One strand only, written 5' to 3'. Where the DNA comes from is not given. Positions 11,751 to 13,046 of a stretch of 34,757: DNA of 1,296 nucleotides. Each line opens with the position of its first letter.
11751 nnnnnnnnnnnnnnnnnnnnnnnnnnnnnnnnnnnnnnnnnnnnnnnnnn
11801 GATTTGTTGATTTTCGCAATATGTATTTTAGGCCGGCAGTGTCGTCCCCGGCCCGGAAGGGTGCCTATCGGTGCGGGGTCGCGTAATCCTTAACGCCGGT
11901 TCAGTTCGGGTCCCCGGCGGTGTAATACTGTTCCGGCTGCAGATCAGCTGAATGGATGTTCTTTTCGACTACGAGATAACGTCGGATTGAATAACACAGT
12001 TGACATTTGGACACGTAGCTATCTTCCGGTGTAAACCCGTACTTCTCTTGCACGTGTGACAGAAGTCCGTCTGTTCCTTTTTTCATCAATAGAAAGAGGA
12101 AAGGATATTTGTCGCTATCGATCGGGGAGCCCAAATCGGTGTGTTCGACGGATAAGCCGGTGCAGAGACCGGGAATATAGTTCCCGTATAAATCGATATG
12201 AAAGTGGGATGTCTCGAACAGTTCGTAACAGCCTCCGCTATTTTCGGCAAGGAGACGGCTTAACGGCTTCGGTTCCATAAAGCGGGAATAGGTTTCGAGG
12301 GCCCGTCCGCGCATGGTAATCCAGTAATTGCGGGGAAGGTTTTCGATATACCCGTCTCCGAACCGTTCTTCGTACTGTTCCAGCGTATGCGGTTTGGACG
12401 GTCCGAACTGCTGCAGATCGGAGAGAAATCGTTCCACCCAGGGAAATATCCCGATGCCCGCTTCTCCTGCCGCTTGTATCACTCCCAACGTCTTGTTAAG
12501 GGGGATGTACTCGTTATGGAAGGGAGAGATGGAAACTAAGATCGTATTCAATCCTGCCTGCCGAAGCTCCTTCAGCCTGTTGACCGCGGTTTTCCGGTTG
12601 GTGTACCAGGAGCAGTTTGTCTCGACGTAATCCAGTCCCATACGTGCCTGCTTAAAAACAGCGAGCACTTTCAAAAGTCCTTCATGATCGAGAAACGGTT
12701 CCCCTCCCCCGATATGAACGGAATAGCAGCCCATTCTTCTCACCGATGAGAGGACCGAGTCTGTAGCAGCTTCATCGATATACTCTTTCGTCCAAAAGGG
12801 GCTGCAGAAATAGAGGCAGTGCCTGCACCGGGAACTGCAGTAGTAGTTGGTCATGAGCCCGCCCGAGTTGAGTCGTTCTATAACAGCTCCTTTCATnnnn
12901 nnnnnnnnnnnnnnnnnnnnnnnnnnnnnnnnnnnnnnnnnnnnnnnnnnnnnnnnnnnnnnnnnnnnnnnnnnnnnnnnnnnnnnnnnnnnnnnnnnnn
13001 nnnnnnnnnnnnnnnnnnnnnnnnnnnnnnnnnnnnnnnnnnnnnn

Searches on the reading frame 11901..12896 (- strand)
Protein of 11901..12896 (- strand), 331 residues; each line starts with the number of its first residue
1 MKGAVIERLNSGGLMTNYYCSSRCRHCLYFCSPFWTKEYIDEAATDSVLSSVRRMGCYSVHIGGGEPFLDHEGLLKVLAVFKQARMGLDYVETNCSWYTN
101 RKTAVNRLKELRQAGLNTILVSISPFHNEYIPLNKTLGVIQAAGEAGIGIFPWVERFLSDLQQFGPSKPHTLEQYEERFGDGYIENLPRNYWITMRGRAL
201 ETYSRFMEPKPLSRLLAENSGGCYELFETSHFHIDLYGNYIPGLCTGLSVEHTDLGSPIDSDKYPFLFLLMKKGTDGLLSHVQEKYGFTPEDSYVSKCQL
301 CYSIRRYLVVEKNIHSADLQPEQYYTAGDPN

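Call 3: search_protein_families(library=pfam, proteins=[window:11901-12896:-], max_evalue=1)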
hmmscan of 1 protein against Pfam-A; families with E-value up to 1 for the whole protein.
window:11901-12896:- (331 aa): 2 families
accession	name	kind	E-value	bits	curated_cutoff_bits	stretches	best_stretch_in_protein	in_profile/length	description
PF04055.27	Radical_SAM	-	9.7e-08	32.8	29.5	1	19-130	6-116/166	Radical SAM superfamily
PF13353.11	Fer4_12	-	0.00083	20.1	22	1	19-103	14-99/137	4Fe-4S single cluster domain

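Call 4: search_protein_families(library=ncbifam, proteins=[window:11901-12896:-], max_evalue=1)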
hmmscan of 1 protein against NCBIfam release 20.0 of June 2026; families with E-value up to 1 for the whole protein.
window:11901-12896:- (331 aa): 24 families
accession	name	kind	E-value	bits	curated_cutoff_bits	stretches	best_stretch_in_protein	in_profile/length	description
TIGR04078.1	rSAM_yydG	equivalog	1.3e-11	44.5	300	1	19-135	10-125/309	YydG family radical SAM peptide epimerase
TIGR04303.1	GeoRSP_rSAM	equivalog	5.5e-07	29.5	400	1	17-125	12-110/325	GeoRSP system radical SAM/SPASM protein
TIGR02666.1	moaA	equivalog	1.7e-06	27.2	284.05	1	20-128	20-127/336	GTP 3',8-cyclase MoaA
TIGR02668.1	moaA_archaeal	equivalog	6.1e-06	25.4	325.25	1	18-129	18-122/303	GTP 3',8-cyclase MoaA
NF001199.0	PRK00164.2-1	equivalog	1e-05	24.9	231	1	17-129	19-124/308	GTP 3',8-cyclase MoaA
TIGR04251.1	SCM_rSAM_ScmF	equivalog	2.1e-05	24.1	400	1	20-101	14-96/353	SynChlorMet cassette radical SAM/SPASM protein ScmF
NF045702.1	rSAM_GDGT_ether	equivalog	5.3e-05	22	450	1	20-128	96-203/486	tetraether lipid synthase Tes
TIGR03977.1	rSAM_pair_HxsC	equivalog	0.00022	20.2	267.9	1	19-103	30-116/292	His-Xaa-Ser system radical SAM maturase HxsC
TIGR02109.1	PQQ_syn_pqqE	equivalog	0.0006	18.8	381.35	1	20-125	17-115/358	pyrroloquinoline quinone biosynthesis protein PqqE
NF050035.1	rSAM_WgK_link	exception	0.00067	18.7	650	1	19-100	18-98/367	radical SAM/SPASM peptide maturase WgkB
TIGR03962.1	mycofact_rSAM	equivalog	0.0011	18.2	265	1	17-90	19-90/339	mycofactocin radical SAM maturase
NF049973.1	radical_Rv1681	equivalog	0.0013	17.7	380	1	14-78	76-139/326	Rv1681 family radical SAM protein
TIGR04167.1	rSAM_SeCys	equivalog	0.0014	18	300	1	17-72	15-69/303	arsenosugar biosynthesis radical SAM (seleno)protein ArsS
NF006067.1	PRK08208.1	equivalog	0.0015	17.6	380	1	19-129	44-162/427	STM4012 family radical SAM protein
TIGR04250.1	SCM_rSAM_ScmE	equivalog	0.0066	15.4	400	1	19-87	12-79/358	SynChlorMet cassette radical SAM/SPASM protein ScmE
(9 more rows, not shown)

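Call 6: find_homologous_proteins(query=window:11901-12896:-, max_evalue=0.001)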
Query window:11901-12896:- (331 aa): 1509 proteins with E <= 0.001 among 3376 candidates; the best 120 are listed.
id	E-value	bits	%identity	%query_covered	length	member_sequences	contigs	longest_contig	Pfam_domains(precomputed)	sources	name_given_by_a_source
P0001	9.2e-231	783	100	100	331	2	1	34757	PF04055.28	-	-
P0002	2.1e-131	456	57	98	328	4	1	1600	PF04055.28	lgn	-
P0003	5.1e-122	425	55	97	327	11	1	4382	PF04055.28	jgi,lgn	jgi:hypothetical protein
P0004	2.3e-118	413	53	97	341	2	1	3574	PF04055.28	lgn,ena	-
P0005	3.8e-118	413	54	97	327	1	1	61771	PF04055.28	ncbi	-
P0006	8.3e-118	411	54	97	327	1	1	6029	PF04055.28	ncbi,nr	ncbi:MAG: hypothetical protein JXJ04_03030 [Spirochaetales bacterium]|nr:hypothetical protein [Spiro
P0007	9.7e-118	411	54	97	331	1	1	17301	PF04055.28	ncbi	-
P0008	9.7e-117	408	55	96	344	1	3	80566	PF04055.28,PF13353.12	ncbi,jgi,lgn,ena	-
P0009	1.1e-116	408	62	82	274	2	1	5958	-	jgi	jgi:hypothetical protein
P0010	1.2e-116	408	51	98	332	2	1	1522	PF04055.28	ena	-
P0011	1.5e-116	407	52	97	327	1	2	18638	PF04055.28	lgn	-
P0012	1.8e-116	407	53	97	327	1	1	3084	PF04055.28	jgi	jgi:hypothetical protein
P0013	3.2e-116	406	53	98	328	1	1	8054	PF04055.28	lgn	-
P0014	6.9e-116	405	53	97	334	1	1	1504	PF04055.28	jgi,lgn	-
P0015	8.9e-116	405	54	97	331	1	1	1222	PF04055.28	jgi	jgi:hypothetical protein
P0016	1.3e-115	404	55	96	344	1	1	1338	PF04055.28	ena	-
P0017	2.5e-115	403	51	98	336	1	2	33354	PF04055.28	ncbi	-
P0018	5.8e-115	402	50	98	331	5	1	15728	PF04055.28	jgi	-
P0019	6.5e-115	402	53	94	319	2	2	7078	PF04055.28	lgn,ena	-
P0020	8.3e-115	402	52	97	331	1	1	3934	PF04055.28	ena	-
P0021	1.4e-114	401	53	97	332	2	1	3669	PF04055.28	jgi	jgi:hypothetical protein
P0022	2.2e-114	400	52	98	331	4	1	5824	PF04055.28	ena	-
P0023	2.3e-114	400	52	98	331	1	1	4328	PF04055.28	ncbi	-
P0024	4.5e-114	399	50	98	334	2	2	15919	PF04055.28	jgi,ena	-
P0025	4.7e-114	399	50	98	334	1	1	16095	PF04055.28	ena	-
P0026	7.0e-114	399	52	97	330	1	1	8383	PF04055.28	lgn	-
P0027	1.1e-113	398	52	97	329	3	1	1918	PF04055.28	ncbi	-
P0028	1.1e-113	398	52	97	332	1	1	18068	PF04055.28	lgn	-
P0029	1.8e-113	397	51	98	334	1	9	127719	PF04055.28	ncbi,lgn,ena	-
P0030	1.9e-113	397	50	99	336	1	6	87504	PF04055.28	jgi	jgi:hypothetical protein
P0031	1.9e-113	397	52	98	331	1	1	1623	PF04055.28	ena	-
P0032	2.0e-113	397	51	98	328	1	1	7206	PF04055.28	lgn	-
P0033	4.5e-113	396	51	98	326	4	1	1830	PF04055.28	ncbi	-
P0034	4.5e-113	396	53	98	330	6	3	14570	PF04055.28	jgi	jgi:hypothetical protein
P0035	4.5e-113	396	51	97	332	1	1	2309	PF04055.28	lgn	-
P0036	4.8e-113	396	50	97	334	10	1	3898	PF04055.28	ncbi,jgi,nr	ncbi:MAG TPA: radical SAM protein [Deltaproteobacteria bacterium]|nr:radical SAM protein [Deltaprote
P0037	5.1e-113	396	53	98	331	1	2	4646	PF04055.28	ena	-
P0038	6.2e-113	395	55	96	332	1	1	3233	PF04055.28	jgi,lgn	jgi:hypothetical protein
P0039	7.2e-113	395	53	98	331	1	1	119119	PF04055.28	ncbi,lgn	ncbi:MAG: radical SAM protein [Anaerolineae bacterium]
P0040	7.4e-113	395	50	98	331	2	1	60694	PF04055.28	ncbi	-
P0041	1.2e-112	395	51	98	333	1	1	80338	PF04055.28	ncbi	-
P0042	1.5e-112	394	52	98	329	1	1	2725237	PF04055.28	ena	-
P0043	1.9e-112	394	50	97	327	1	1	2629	PF04055.28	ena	-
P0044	2.4e-112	393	51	98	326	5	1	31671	PF04055.28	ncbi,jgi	-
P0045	3.1e-112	393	50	98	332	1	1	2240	PF04055.28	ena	-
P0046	3.3e-112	393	49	97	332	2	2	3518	PF04055.28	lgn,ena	-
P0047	4.4e-112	393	51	97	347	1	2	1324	PF04055.28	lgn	-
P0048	4.9e-112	392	49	98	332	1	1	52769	PF04055.28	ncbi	-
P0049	6.7e-112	392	49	98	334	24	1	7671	PF04055.28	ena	-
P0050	8.0e-112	392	51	97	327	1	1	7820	PF04055.28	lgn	-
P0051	8.6e-112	392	50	97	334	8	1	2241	PF04055.28,PF13353.12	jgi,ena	jgi:organic radical activating enzyme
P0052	9.3e-112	392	50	98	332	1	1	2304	PF04055.28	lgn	-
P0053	1.1e-111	391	50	98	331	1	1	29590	PF04055.28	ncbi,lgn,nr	ncbi:radical SAM protein [candidate division KSB1 bacterium]|nr:radical SAM protein [candidate divis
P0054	1.7e-111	391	50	98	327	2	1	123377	PF04055.28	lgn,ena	-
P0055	1.8e-111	391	51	97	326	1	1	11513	PF04055.28,PF13353.12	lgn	-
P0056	2.2e-111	390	52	98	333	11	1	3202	PF04055.28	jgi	jgi:hypothetical protein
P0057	2.2e-111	390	51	97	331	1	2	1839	PF04055.28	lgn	-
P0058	2.8e-111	390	49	97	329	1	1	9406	PF04055.28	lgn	-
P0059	2.8e-111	390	50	98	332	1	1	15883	PF04055.28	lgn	-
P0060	2.8e-111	390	49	98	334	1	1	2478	PF04055.28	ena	-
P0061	2.9e-111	390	51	98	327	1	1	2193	PF04055.28,PF13353.12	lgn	-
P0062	2.9e-111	390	51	98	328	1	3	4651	PF04055.28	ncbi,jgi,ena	-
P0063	3.2e-111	390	50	98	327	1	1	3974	PF04055.28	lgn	-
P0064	3.7e-111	390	52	98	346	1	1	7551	PF04055.28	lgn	-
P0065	6.2e-111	389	50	99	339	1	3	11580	PF04055.28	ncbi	-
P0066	7.5e-111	389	50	97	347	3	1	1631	PF04055.28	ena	-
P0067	1.1e-110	388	53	94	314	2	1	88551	PF04055.28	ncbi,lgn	-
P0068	1.1e-110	388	49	98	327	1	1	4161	PF04055.28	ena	-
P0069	1.1e-110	388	50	97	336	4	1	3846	PF04055.28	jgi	jgi:hypothetical protein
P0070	1.2e-110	388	52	99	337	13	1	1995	PF04055.28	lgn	-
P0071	1.4e-110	388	48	98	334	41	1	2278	PF04055.28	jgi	-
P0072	1.6e-110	388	52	97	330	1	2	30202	PF04055.28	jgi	jgi:organic radical activating enzyme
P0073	1.8e-110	387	51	98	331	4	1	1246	PF04055.28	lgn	-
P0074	2.6e-110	387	50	97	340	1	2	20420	PF04055.28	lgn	-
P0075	2.6e-110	387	50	97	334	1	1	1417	PF04055.28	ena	-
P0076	2.7e-110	387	52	97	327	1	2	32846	PF04055.28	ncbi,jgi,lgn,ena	-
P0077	3.0e-110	387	50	99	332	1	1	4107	PF04055.28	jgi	-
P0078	4.4e-110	386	49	97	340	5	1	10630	PF04055.28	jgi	jgi:hypothetical protein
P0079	6.5e-110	385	50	98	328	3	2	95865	PF04055.28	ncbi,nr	ncbi:MAG TPA: radical SAM protein [Lentisphaeria bacterium]|nr:MAG: radical SAM protein [Lentisphaer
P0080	7.1e-110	385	50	98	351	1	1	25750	PF04055.28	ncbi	-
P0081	8.1e-110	385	49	97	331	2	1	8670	PF04055.28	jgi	jgi:hypothetical protein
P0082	8.1e-110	385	51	97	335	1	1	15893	PF04055.28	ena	-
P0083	9.2e-110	385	48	98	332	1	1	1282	PF04055.28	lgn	-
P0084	9.6e-110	385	50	98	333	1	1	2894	PF04055.28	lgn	-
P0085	1.0e-109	385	50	97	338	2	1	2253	PF04055.28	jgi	jgi:hypothetical protein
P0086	1.2e-109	385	53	97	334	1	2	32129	PF04055.28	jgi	jgi:hypothetical protein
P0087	1.2e-109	385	50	99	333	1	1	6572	PF04055.28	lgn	-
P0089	1.8e-109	384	49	98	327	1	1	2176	PF04055.28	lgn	-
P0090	1.9e-109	384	50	98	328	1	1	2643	PF04055.28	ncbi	-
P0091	2.0e-109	384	49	97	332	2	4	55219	PF04055.28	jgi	jgi:hypothetical protein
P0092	2.0e-109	384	49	97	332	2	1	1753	PF04055.28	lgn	-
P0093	2.2e-109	384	49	98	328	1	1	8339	PF04055.28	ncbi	-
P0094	2.2e-109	384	51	98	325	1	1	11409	PF04055.28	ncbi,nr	ncbi:MAG: radical SAM protein [bacterium]|nr:radical SAM protein [bacterium]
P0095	2.4e-109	384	50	99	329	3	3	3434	PF04055.28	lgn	-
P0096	2.6e-109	384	51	99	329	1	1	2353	PF04055.28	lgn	-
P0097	2.9e-109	383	51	98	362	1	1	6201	PF04055.28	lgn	-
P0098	3.1e-109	383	50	98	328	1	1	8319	PF04055.28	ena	-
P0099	3.3e-109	383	52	97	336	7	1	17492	PF04055.28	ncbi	-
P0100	4.0e-109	383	50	97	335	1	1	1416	PF04055.28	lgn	-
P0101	4.3e-109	383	50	99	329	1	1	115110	PF04055.28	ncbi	-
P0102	4.9e-109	383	51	97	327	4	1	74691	PF04055.28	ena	-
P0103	6.7e-109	382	50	97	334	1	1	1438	PF04055.28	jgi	jgi:organic radical activating enzyme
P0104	6.9e-109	382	49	97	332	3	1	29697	PF04055.28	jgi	jgi:hypothetical protein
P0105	7.0e-109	382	48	99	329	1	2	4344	PF04055.28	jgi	jgi:hypothetical protein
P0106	7.2e-109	382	49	97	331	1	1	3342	PF04055.28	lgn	-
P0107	7.5e-109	382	50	97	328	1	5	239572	PF04055.28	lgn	-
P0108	7.6e-109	382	50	97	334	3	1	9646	PF04055.28,PF13353.12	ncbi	-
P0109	7.8e-109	382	51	97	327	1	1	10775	PF04055.28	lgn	-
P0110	8.4e-109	382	51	99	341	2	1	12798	PF04055.28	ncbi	-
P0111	8.8e-109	382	51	97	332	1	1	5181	PF04055.28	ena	-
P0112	9.8e-109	382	49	98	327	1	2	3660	PF04055.28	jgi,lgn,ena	-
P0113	9.9e-109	382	49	97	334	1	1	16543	PF04055.28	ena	-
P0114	1.1e-108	382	48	97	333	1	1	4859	PF04055.28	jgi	jgi:uncharacterized Fe-S cluster-containing radical SAM superfamily protein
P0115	1.1e-108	381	51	98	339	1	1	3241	PF04055.28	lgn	-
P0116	1.2e-108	381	49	98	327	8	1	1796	PF04055.28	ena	-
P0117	1.2e-108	381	49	97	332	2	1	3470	PF04055.28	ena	-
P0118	1.2e-108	381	48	97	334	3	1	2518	PF04055.28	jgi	-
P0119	1.2e-108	381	51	99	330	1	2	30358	PF04055.28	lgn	-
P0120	1.3e-108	381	48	98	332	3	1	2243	PF04055.28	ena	-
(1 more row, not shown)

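Call 7: find_related_loci(query=window:11901-12896:-, collection=genome_contigs, flank=6000)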
Query window:11901-12896:- (331 aa) in genome_contigs; peptide patterns used: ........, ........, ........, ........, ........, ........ (x = any residue, [..] = any of these).
92 stretches matched a pattern; 55 encode a relative of the query (tblastn E <= 1e-3); 55 distinct loci.
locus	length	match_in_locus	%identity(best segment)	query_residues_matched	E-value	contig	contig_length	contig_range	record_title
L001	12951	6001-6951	55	8-325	4e-121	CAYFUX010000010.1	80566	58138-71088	MAG TPA_asm: uncultured Spirochaetaceae bacterium isolate ERP107533_co1_111 genome assembly, contig: NODE_55_length_8056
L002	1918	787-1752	52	4-325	7e-122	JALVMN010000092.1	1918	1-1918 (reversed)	MAG: Desulfobacterales bacterium isolate A3_maxbin2_scaf2bin.080 A3_NODE_180311_length_1918_cov_3.256840, whole genome s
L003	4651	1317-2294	51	1-326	6e-115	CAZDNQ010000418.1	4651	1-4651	MAG TPA_asm: uncultured Victivallis sp. isolate SRP089250_co1_121 genome assembly, contig: NODE_37032_length_4651_cov_4.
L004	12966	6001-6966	51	5-325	9e-112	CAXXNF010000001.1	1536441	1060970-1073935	MAG: Syntrophales bacterium isolate 28f6f31c-1abc-45c3-9ff4-d3034646c4f0 genome assembly, contig: contig_1, whole genome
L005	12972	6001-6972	50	1-325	7e-111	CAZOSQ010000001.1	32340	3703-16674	MAG TPA_asm: uncultured Bacteroidales bacterium isolate SRP252850_co1_121 genome assembly, contig: NODE_2276_length_3234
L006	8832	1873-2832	49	6-325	7e-109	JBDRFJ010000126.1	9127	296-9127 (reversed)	MAG: Pseudomonadota bacterium isolate MEGAHIT-group-1.368 k141_12663627, whole genome shotgun sequence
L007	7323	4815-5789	46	1-325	9e-109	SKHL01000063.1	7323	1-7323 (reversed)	MAG: Limnochordia bacterium isolate CSBr16_202 CSBr16-14502, whole genome shotgun sequence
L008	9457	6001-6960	48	6-325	2e-108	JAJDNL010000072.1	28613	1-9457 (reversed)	MAG: Deltaproteobacteria bacterium isolate ALJrbin.32 k141_2185939, whole genome shotgun sequence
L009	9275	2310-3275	49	6-325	3e-108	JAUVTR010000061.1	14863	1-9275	MAG: Desulfobacterales bacterium isolate CSMAG_771 CSMAG_771_k141_442653_length_14863_cov_10.8204, whole genome shotgun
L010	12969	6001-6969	48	6-328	6e-108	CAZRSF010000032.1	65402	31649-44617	MAG TPA_asm: uncultured Candidatus Moduliflexus sp. isolate SRP192927_co1_965 genome assembly, contig: NODE_508_length_6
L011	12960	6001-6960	51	6-325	2e-107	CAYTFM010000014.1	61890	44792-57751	MAG TPA_asm: uncultured Victivallales bacterium isolate binchicken_co232_176 genome assembly, contig: NODE_745_length_61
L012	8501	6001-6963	50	5-325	6e-113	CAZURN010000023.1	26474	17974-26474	MAG TPA_asm: uncultured Syntrophobacteraceae bacterium isolate SRP278314_co2_239 genome assembly, contig: NODE_2458_leng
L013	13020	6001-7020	48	2-325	1e-106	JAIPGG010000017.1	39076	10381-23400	MAG: Spirochaetales bacterium isolate Tobar15.5-16.5m-G27 Tobar15-5-16-5m-C547, whole genome shotgun sequence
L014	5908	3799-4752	48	6-326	2e-106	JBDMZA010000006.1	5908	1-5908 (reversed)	MAG: Clostridiales bacterium isolate NRS2.bin.1 k97_3928, whole genome shotgun sequence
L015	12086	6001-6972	45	2-325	4e-105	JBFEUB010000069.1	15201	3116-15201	MAG: Desulfobacteria bacterium isolate Mix_mud07.2021.05.48 k141_1486540_length_15201_cov_12.3274, whole genome shotgun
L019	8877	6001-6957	46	6-325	1e-100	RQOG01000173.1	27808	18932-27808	MAG: Calditrichaeota bacterium isolate Zgenome_0002 k87_8186699, whole genome shotgun sequence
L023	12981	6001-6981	45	1-325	4e-99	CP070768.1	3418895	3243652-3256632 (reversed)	MAG: Desulfobacterales bacterium isolate bin239 chromosome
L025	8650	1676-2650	45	1-325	3e-98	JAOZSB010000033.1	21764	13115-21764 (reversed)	MAG: Desulfobacterales bacterium isolate GMC6.metabat2.103 GMC6_1736_length_21764_cov_11.470266, whole genome shotgun se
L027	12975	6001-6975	47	2-325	7e-96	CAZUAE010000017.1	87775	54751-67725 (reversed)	MAG TPA_asm: uncultured Spirochaetales bacterium isolate binchicken_co8_387 genome assembly, contig: NODE_113_length_877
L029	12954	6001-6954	45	6-325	2e-93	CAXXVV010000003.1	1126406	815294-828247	MAG: Victivallales bacterium isolate 5119678d-892b-4fdb-bca9-331175d8da34 genome assembly, contig: contig_3, whole genom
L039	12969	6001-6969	45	1-325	1e-101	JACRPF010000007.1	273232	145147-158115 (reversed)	MAG: Spirochaetes bacterium isolate NC_groundwater_1980_Pr3_S-0.2um_53_5 scaffold_50264, whole genome shotgun sequence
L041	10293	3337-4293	40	6-325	5e-83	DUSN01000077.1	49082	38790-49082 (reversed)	MAG TPA_asm: Clostridiales bacterium isolate AS04akNAM_22 52110_AS04, whole genome shotgun sequence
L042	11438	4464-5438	50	2-325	8e-116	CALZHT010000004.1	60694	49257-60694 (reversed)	MAG: uncultured Desulfobulbaceae bacterium isolate FO_M_Desulfobacterota_18 genome assembly, contig: scaffold_238, whole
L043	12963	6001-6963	48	6-325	3e-99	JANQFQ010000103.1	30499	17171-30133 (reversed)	MAG: Desulfobacterales bacterium isolate PL23a_bin.99 k99_338177, whole genome shotgun sequence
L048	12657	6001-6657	46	1-219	7e-64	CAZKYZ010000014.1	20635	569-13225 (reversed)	MAG TPA_asm: uncultured Desulfobacterales bacterium isolate binchicken_co86_18 genome assembly, contig: NODE_560_length_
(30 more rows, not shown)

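Call 13: search_solved_structures(query=window:11901-12896:-, max_evalue=0.01)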
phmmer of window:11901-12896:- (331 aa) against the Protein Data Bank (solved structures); distinct sequences matched with E-value up to 0.01: 3.
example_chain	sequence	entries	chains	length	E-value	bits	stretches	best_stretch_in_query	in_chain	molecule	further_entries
8ai1_A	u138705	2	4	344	6.7e-05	25.3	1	18-137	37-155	Putative peptide biosynthesis protein YydG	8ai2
8ai6_A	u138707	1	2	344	6.7e-05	25.3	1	18-137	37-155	Putative peptide biosynthesis protein YydG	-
8ai3_A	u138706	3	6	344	6.7e-05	25.3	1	18-137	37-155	Putative peptide biosynthesis protein YydG | Radical SAM core domain-containing protein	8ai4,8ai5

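Call 25: search_solved_structures(query=A1, max_evalue=1)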
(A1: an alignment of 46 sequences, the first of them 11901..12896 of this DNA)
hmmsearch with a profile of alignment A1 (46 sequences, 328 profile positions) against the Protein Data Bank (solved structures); distinct sequences matched with E-value up to 1: 16.
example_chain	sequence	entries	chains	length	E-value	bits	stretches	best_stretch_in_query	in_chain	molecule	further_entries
8ai3_A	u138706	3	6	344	1.3e-09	40.9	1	20-173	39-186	Putative peptide biosynthesis protein YydG | Radical SAM core domain-containing protein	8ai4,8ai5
8ai6_A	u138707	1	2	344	1.3e-09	40.9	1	19-301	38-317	Putative peptide biosynthesis protein YydG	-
8ai1_A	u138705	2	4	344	1.7e-09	40.5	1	20-174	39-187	Putative peptide biosynthesis protein YydG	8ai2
9dgw_A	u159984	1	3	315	2.2e-05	27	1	15-100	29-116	Radical SAM core domain-containing protein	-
9dfw_A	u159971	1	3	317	2.2e-05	27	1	15-100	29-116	Radical SAM core domain-containing protein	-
6b4c_A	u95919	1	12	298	2.5e-05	26.9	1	16-100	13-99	Viperin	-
7n7i_A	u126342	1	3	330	2.8e-05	26.7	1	16-100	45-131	Viperin-like enzyme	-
9dfn_A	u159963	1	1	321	4.6e-05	26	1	15-100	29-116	Radical SAM core domain-containing protein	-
9dfu_A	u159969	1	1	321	0.00013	24.5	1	16-100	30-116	Radical SAM core domain-containing protein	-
4wcx_A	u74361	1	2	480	0.0002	23.8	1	18-120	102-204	Biotin and thiamin synthesis associated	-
7wzv_A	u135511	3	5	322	0.012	18.1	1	19-96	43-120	4Fe-4S cluster-binding domain-containing protein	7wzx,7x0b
3t7v_A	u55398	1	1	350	0.012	18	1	18-79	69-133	methylornithine synthase PylB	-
6q2p_A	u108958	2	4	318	0.033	16.6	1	16-84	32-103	Radical S-adenosyl methionine domain-containing protein 2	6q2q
5vsl_A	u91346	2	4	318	0.033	16.6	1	16-84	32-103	Radical S-adenosyl methionine domain-containing protein 2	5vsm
8wm2_A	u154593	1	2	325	0.042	16.2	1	20-84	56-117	Fe-S radical SAM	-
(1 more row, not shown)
